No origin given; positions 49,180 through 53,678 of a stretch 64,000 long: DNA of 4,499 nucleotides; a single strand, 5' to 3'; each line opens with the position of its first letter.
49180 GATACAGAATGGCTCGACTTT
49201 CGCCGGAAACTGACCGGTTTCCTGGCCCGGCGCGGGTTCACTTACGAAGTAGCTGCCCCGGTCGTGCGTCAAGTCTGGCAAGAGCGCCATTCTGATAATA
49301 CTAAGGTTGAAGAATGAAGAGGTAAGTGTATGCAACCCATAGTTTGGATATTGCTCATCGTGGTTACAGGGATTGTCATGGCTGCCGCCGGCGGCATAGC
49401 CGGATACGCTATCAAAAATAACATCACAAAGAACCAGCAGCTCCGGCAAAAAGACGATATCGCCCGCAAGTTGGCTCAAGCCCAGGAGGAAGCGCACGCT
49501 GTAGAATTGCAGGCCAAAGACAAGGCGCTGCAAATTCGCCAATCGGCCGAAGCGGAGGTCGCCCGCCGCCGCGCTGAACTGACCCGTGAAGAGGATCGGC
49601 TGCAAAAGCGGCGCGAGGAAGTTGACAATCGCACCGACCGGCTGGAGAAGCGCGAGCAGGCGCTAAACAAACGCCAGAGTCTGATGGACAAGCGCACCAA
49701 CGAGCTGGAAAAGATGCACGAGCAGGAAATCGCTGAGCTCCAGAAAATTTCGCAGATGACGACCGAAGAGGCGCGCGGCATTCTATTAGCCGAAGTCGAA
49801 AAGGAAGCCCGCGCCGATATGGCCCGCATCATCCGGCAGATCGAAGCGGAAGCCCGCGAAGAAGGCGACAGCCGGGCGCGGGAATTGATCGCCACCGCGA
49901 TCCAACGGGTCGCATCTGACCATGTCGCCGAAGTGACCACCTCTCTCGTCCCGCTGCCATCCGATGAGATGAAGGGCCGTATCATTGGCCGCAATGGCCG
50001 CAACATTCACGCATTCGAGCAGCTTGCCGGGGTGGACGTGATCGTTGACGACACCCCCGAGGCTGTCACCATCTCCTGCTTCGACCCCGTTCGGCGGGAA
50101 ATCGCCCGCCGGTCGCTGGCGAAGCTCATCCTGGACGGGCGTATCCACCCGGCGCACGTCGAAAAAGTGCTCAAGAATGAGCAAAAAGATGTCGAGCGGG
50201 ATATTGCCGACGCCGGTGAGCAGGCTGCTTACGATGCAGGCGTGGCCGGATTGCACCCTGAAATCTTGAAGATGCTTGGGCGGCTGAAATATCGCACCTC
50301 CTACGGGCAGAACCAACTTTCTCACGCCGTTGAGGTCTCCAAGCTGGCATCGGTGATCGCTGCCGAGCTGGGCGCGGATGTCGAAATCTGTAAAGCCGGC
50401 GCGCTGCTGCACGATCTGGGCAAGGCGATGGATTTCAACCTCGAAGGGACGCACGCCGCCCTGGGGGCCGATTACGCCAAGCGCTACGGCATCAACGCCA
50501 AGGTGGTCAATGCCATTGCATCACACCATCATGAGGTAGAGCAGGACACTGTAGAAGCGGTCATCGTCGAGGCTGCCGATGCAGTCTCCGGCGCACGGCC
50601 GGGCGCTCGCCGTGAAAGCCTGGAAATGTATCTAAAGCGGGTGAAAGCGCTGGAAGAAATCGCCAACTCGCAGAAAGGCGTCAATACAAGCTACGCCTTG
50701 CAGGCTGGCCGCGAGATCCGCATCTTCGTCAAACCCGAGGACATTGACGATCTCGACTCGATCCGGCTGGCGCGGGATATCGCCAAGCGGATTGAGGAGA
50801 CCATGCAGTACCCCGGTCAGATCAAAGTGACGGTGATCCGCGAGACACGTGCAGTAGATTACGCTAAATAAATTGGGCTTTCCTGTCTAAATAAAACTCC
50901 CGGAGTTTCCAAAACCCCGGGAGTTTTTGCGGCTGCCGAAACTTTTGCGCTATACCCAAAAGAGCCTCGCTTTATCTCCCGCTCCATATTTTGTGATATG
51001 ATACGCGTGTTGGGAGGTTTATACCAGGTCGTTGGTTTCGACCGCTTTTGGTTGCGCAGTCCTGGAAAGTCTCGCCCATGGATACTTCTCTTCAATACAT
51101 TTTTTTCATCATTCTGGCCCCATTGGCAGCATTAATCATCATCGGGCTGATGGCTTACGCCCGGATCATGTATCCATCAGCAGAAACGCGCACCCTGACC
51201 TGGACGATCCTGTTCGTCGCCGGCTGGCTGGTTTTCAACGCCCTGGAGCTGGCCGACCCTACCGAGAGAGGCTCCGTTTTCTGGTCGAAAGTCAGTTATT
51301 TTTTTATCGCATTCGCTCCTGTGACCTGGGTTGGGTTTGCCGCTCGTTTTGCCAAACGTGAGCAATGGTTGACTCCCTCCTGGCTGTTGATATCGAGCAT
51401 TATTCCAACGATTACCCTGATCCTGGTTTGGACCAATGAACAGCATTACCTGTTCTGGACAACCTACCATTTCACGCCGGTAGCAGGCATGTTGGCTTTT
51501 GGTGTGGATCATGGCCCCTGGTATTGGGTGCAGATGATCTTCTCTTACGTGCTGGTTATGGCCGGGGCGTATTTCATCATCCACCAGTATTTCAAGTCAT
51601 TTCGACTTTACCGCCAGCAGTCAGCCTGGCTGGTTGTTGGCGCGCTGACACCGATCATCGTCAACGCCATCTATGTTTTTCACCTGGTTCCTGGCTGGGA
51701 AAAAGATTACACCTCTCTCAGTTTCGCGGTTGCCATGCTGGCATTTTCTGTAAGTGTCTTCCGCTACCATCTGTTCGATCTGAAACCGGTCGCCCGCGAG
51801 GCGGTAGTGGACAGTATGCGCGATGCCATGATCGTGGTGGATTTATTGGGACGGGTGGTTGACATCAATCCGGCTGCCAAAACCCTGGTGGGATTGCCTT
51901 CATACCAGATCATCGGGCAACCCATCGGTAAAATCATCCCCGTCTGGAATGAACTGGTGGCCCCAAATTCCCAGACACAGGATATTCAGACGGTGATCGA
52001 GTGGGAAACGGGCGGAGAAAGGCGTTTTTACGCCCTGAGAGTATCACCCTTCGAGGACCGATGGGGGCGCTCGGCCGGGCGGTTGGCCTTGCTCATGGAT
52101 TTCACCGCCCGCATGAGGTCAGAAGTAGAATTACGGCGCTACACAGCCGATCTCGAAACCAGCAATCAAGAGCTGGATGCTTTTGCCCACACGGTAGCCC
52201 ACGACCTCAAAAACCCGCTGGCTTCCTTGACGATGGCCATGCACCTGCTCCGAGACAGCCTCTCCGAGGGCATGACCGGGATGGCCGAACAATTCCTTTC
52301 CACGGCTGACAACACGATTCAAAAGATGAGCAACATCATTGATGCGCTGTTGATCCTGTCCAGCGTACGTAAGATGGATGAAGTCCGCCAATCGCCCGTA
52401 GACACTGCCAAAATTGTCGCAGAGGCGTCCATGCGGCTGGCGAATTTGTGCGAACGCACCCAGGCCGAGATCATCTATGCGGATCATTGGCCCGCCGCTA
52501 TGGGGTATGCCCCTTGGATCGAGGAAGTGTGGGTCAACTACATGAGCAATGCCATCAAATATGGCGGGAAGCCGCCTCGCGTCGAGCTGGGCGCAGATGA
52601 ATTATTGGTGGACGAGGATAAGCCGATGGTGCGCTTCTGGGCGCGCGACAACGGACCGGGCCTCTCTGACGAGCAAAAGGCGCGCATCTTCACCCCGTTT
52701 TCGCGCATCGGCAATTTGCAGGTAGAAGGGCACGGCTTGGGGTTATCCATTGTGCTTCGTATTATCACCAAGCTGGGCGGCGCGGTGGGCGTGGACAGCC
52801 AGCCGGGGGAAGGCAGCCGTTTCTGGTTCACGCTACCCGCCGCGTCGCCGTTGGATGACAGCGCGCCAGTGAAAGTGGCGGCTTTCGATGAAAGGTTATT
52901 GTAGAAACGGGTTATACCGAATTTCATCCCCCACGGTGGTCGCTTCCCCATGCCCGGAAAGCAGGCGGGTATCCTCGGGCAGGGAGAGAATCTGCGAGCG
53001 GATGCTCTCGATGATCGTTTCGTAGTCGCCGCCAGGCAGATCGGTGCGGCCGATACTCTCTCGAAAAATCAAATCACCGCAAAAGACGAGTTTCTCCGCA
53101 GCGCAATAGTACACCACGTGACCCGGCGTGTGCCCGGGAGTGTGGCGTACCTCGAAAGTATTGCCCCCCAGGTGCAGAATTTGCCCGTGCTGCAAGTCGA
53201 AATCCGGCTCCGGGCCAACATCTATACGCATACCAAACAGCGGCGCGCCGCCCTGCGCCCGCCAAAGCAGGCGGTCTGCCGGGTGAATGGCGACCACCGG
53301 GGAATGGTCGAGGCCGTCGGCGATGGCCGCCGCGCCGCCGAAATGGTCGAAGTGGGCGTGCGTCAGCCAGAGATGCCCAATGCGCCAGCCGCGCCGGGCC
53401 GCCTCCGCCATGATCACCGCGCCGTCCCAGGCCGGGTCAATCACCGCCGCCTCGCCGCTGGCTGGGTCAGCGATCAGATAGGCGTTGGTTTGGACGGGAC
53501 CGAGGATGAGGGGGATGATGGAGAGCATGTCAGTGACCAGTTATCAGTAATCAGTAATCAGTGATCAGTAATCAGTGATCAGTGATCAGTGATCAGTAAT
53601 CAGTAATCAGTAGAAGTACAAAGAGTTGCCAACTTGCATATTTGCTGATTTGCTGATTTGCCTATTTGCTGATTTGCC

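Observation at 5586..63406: Dispersed families of degenerate 7- and 8-nt word arrays occupy most gene junctions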

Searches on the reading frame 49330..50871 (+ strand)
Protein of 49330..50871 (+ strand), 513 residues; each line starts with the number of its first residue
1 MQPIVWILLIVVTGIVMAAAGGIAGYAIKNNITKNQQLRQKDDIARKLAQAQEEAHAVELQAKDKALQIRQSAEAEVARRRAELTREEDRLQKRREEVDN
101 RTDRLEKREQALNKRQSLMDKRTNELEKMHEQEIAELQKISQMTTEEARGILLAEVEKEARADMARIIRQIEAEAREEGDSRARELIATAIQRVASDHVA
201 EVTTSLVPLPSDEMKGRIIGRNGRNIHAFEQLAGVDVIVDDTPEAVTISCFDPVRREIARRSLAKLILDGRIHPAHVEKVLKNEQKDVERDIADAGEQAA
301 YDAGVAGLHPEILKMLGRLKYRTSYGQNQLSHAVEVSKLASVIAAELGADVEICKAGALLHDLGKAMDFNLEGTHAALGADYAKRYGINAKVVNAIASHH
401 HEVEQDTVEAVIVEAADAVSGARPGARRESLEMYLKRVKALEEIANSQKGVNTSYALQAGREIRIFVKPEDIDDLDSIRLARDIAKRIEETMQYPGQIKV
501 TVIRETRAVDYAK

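Call 7: search_protein_families(library=pfam, proteins=[window:49330-50871:+])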
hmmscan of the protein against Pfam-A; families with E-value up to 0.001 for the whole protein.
window:49330-50871:+ (513 aa): 4 families
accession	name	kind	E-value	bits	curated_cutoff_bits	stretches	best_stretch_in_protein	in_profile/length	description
PF12072.13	RNase_Y_N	-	1.1e-38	133.1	32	1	10-198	2-201/201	RNase Y N-terminal region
PF01966.28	HD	-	4.2e-16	59.7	22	1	331-420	3-114/116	HD domain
PF00013.35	KH_1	-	3.2e-07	30.4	21.5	1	209-261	6-62/66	KH domain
PF08668.18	HDOD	-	0.00024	21.1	22.9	0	331-367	97-134/196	HDOD domain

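Call 8: find_related_loci(query=window:49330-50871:+, collection=genome_contigs, flank=10000)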
Query window:49330-50871:+ (513 aa) in genome_contigs; peptide patterns used: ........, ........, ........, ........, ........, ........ (x = any residue, [..] = any of these).
600 stretches matched a pattern (row limit reached: there are more); 598 encode a relative of the query (tblastn E <= 1e-3); the best 80 are kept; 80 distinct loci.
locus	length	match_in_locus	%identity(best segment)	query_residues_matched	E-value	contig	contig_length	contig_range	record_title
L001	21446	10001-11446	73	28-513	0e+0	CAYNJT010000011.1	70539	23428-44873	MAG TPA_asm: uncultured Leptolinea sp. isolate SRP278314_co1_60 genome assembly, contig: NODE_495_length_70539_cov_12.65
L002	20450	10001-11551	70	1-513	0e+0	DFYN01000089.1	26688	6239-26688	MAG TPA_asm: Anaerolineaceae bacterium UBA4081 UBA4081_contig_20012, whole genome shotgun sequence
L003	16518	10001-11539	68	5-513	0e+0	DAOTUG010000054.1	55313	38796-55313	MAG TPA_asm: Anaerolineaceae bacterium isolate F17_48 k129_611052, whole genome shotgun sequence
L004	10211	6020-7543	66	1-513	0e+0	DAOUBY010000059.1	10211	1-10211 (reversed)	MAG TPA_asm: Anaerolineales bacterium isolate H71_757 k91_272001, whole genome shotgun sequence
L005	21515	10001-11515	66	5-513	0e+0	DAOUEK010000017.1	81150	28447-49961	MAG TPA_asm: Anaerolineales bacterium isolate N6_271 k139_1255345, whole genome shotgun sequence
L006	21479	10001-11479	66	21-513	0e+0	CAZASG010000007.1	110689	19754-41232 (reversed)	MAG TPA_asm: uncultured Anaerolineaceae bacterium isolate SRP167671_co2_272 genome assembly, contig: NODE_182_length_110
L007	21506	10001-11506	65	8-513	0e+0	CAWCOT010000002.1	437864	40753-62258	MAG: uncultured Chloroflexia bacterium isolate MFD04944.bin.2.105 genome assembly, contig: contig_28406, whole genome sh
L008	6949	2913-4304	67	50-513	0e+0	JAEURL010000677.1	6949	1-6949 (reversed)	MAG: Anaerolineales bacterium isolate new MAG-276 k141_3349708, whole genome shotgun sequence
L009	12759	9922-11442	64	7-513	0e+0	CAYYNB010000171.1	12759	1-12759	MAG TPA_asm: uncultured Anaerolineaceae bacterium isolate SRP167436_co1_209 genome assembly, contig: NODE_8140_length_12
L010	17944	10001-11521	63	4-513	0e+0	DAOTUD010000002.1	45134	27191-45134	MAG TPA_asm: Anaerolineae bacterium isolate F17_43 k129_1905, whole genome shotgun sequence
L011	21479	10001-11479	65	22-513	0e+0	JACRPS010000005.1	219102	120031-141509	MAG: Chloroflexi bacterium isolate NC_groundwater_1993_Pr3_S-0.65um_60_4 SR2-18-Sp65_coassembly_scaffold_56808, whole ge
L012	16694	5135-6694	60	1-513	0e+0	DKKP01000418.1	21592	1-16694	MAG TPA_asm: Anaerolineales bacterium UBA6663 UBA6663_contig_17795, whole genome shotgun sequence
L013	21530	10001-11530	60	8-513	0e+0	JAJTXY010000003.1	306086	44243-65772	MAG: Anaerolineae bacterium isolate DTUCFX7 3-Genome24, whole genome shotgun sequence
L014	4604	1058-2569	61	11-513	0e+0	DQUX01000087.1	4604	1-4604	MAG TPA_asm: Anaerolineales bacterium isolate SZUA-1492 k95_20745, whole genome shotgun sequence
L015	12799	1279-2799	61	5-513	0e+0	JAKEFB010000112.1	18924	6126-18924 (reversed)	MAG: Chloroflexota bacterium isolate PMV_2.24 PMV_2.24.k101_1073526, whole genome shotgun sequence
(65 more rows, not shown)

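Call 11: find_encoding_contigs(protein=window:49330-50871:+, flank=10000, max_places=10)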
Protein window:49330-50871:+ (513 aa): 1 contig read that carries it; 1 place shown.
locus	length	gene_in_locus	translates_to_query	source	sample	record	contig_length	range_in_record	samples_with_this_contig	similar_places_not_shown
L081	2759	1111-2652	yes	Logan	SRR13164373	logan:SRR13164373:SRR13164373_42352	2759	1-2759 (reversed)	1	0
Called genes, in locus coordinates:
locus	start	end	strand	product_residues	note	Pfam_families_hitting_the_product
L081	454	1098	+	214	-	PF27462:RecX_N, PF21982:RecX_HTH1, PF02631:RecX_HTH2, PF21981:RecX_HTH3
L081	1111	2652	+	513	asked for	PF12072:RNase_Y_N, PF00013:KH_1 (weak), PF01966:HD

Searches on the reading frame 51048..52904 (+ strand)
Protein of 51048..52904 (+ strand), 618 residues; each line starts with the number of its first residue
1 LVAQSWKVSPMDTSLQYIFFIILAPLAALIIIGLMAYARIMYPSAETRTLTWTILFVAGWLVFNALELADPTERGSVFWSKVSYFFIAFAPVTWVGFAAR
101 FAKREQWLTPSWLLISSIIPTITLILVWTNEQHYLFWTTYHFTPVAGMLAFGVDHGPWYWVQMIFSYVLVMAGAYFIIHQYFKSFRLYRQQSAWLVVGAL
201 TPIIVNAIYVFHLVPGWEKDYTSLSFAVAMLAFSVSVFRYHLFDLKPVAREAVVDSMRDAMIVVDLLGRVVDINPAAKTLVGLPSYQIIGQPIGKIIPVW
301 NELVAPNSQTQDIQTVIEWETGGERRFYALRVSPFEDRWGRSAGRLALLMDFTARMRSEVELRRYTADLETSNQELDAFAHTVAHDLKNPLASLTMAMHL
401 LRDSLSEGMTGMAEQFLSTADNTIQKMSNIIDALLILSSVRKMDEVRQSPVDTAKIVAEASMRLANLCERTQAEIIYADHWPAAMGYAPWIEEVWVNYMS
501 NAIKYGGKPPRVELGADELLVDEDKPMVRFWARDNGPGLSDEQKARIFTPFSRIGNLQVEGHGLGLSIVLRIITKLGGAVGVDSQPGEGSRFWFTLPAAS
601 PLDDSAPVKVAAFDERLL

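Call 7: search_protein_families(library=pfam, proteins=[window:51048-52904:+])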
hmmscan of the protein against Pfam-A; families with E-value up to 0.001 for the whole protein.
window:51048-52904:+ (618 aa): 7 families
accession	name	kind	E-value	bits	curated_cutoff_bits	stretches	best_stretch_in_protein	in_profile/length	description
PF16927.11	HisKA_7TM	-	4.1e-56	190.8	28.6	1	26-247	4-224/224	N-terminal 7TM region of histidine kinase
PF02518.31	HATPase_c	-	4.8e-20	72.5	26.4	1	489-599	4-110/111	Histidine kinase-, DNA gyrase B-, and HSP90-like ATPase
PF00512.31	HisKA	-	4.4e-11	43.1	26.9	1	377-440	3-63/66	His Kinase A (phospho-acceptor) domain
PF00989.32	PAS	-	2.1e-07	31.4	22.6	1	250-344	3-105/113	PAS fold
PF08448.16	PAS_4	-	2.3e-07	31.4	23.1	1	254-355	1-108/110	PAS fold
PF13188.13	PAS_8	-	8.5e-07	29.1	21.8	1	251-303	4-53/65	PAS domain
PF13426.13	PAS_9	-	3e-05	24.7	27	1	259-335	2-84/103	PAS domain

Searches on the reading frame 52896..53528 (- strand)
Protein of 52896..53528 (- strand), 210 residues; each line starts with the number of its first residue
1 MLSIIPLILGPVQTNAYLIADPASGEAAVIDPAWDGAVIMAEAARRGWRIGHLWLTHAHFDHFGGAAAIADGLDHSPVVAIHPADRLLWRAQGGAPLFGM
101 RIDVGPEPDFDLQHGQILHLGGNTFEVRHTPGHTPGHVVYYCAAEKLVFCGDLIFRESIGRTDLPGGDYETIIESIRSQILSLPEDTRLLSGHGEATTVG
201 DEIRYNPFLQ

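Call 21: search_protein_families(library=pfam, proteins=[window:52896-53528:-])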
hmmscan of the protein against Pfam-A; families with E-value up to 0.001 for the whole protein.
window:52896-53528:- (210 aa): 1 family
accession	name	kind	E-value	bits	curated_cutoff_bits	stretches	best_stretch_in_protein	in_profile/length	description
PF00753.33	Lactamase_B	-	1.6e-33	116.7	22.7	1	10-193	2-196/196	Metallo-beta-lactamase superfamily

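Call 43: find_encoding_contigs(protein=window:52896-53528:-, flank=10000, max_places=10)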
Protein window:52896-53528:- (210 aa): 1 contig read that carries it; 1 place shown.
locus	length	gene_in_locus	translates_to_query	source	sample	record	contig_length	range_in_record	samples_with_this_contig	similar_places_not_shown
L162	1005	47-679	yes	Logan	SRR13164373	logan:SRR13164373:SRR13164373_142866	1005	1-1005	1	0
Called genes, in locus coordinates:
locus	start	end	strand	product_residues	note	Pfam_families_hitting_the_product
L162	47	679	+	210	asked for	PF00753:Lactamase_B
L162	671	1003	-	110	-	?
